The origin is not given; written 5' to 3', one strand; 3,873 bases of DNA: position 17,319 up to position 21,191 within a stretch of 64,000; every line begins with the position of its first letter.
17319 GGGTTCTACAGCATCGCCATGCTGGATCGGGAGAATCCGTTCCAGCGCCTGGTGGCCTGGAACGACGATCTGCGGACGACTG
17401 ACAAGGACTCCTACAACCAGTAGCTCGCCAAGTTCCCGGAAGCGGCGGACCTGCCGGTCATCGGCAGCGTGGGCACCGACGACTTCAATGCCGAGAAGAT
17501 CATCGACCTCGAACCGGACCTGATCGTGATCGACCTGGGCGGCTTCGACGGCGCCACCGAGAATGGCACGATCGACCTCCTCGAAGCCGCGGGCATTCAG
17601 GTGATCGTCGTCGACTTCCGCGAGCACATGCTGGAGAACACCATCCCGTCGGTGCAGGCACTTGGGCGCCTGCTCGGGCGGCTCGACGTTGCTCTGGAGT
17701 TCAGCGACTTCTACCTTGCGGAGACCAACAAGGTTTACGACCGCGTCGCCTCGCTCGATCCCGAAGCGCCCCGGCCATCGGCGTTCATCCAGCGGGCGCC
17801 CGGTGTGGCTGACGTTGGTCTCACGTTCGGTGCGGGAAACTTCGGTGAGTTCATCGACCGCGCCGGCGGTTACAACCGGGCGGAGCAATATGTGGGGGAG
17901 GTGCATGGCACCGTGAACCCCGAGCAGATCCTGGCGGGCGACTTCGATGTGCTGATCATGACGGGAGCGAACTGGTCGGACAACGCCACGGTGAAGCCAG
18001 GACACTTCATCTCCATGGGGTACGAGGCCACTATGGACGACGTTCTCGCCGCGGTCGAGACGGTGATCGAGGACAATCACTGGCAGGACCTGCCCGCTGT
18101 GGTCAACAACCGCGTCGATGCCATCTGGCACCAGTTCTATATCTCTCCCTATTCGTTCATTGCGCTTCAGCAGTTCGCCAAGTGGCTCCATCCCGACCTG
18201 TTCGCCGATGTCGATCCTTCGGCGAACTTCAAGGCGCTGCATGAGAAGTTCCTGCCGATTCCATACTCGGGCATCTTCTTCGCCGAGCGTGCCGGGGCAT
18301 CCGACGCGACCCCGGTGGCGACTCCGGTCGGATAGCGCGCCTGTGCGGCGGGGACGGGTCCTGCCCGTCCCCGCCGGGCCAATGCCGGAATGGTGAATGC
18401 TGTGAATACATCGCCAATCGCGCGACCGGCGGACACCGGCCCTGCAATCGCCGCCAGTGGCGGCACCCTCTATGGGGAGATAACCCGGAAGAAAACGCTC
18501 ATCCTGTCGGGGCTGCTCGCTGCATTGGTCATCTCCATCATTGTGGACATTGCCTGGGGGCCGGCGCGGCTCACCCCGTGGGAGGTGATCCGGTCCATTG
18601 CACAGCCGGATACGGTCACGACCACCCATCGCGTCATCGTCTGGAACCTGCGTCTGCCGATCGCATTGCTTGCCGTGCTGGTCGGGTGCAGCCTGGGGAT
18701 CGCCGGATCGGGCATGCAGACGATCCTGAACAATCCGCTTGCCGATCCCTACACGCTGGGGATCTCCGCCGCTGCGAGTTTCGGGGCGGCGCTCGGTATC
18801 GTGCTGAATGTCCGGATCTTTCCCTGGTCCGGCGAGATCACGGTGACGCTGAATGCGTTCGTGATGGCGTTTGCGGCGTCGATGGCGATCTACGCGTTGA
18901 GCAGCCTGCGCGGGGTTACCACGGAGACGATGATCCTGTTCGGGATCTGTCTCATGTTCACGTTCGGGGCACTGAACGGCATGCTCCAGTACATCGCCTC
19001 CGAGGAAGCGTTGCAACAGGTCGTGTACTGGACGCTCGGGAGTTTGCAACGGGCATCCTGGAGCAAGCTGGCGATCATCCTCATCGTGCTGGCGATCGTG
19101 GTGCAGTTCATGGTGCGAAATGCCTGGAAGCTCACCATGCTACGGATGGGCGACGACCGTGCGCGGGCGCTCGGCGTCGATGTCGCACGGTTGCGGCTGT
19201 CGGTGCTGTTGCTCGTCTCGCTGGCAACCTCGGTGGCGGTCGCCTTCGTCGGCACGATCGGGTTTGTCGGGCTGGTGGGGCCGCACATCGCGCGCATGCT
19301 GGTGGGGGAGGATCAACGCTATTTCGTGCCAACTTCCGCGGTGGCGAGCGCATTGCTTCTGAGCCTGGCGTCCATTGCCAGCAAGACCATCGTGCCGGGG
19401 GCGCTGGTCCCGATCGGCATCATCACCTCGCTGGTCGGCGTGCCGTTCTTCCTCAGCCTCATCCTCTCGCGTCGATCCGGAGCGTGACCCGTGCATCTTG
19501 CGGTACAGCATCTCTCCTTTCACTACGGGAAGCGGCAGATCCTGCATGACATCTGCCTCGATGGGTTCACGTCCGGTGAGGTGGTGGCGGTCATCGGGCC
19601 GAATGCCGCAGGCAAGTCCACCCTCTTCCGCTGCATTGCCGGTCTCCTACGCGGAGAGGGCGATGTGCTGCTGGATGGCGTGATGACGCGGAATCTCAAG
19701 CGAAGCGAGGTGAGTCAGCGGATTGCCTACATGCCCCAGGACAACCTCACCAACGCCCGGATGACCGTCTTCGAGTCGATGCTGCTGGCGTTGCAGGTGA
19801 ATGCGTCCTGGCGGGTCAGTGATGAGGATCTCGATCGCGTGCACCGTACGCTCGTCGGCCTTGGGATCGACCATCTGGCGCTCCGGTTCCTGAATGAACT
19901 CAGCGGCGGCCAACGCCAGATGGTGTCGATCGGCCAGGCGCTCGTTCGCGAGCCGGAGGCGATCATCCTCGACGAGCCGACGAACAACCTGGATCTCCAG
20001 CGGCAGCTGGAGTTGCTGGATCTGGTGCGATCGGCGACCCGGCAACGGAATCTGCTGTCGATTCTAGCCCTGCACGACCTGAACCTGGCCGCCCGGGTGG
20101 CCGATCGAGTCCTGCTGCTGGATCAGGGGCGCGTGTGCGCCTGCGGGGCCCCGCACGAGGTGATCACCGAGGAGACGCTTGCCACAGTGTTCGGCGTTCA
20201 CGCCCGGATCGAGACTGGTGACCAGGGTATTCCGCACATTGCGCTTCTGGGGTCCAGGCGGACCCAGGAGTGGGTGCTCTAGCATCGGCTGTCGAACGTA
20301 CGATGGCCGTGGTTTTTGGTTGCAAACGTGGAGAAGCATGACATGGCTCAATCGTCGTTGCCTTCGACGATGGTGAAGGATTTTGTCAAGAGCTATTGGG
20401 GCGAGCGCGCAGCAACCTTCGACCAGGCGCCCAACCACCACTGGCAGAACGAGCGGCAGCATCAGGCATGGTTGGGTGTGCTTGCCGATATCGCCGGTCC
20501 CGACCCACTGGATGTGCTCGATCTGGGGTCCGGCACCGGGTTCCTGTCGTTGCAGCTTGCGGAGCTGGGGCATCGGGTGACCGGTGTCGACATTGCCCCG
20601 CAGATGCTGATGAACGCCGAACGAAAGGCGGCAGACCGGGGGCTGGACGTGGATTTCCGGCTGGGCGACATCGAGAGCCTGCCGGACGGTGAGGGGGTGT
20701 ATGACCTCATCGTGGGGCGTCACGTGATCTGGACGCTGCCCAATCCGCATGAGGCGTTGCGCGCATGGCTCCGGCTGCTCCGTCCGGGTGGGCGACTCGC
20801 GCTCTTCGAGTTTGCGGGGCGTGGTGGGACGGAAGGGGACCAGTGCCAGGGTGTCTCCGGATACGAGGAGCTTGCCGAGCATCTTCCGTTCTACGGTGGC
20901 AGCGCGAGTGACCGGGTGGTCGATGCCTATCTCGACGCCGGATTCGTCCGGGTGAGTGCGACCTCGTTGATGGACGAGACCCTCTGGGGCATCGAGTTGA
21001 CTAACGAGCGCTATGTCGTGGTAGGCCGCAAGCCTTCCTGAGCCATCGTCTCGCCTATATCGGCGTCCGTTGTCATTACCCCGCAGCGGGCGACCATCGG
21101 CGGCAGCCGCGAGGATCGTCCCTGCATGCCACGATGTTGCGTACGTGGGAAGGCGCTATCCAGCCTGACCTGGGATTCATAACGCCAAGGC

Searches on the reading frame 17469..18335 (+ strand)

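Call 82: search_protein_families(library=pfam, proteins=[window:17469-18335:+], max_evalue=0.00001)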
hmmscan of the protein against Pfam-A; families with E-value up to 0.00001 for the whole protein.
window:17469-18335:+ (288 aa): 1 family
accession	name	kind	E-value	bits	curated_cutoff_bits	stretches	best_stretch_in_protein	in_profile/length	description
PF01497.23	Peripla_BP_2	-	5.1e-15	56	27.5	1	5-216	48-228/235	Periplasmic binding protein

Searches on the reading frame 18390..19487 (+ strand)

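Call 82: search_protein_families(library=pfam, proteins=[window:18390-19487:+], max_evalue=0.00001)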
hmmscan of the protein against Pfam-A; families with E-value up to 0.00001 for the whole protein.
window:18390-19487:+ (365 aa): 2 families
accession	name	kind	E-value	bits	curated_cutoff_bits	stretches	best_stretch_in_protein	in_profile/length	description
PF01032.23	FecCD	-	7.5e-86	288.4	26.5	1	46-359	2-310/311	FecCD transport family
PF00950.22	ABC-3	-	9e-06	25.8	20.1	1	124-333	37-234/258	ABC 3 transport family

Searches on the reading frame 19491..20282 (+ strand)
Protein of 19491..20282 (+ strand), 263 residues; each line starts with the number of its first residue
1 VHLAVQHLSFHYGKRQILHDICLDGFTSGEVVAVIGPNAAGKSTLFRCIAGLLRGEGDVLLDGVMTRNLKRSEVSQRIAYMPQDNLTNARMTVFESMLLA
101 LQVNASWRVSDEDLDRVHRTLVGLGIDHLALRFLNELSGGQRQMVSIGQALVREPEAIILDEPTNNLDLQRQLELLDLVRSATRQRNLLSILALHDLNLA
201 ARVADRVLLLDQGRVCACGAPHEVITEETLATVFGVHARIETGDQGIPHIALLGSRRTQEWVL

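Call 82: search_protein_families(library=pfam, proteins=[window:19491-20282:+], max_evalue=0.00001)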
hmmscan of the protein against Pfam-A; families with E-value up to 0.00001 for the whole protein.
window:19491-20282:+ (263 aa): 2 families
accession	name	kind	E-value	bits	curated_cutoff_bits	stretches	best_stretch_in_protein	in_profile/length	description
PF00005.33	ABC_tran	-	8e-29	101.4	25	1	27-165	9-137/137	ABC transporter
PF13304.12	AAA_21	-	7.7e-10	39.8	27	0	32-54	2-24/304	AAA domain, putative AbiEii toxin, Type IV TA system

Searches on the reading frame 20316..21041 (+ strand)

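Call 82: search_protein_families(library=pfam, proteins=[window:20316-21041:+], max_evalue=0.00001)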
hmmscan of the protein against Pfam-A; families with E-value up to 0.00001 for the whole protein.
window:20316-21041:+ (241 aa): 6 families
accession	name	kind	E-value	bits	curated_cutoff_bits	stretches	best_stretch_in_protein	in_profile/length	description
PF08241.18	Methyltransf_11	-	1.5e-23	83.7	21.2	1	68-162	1-94/95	Methyltransferase domain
PF13649.12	Methyltransf_25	-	2.1e-22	80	27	1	67-159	1-97/97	Methyltransferase domain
PF13847.12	Methyltransf_31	-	6.3e-20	71.8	27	1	66-165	6-111/145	Methyltransferase domain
PF08242.18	Methyltransf_12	-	1.9e-16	61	30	1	68-161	1-98/98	Methyltransferase domain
PF13489.12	Methyltransf_23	-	2.9e-15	56.8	27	1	49-193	6-145/164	Methyltransferase domain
PF01209.24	Ubie_methyltran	-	4.2e-13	49.6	20.1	1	47-167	30-155/233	ubiE/COQ5 methyltransferase family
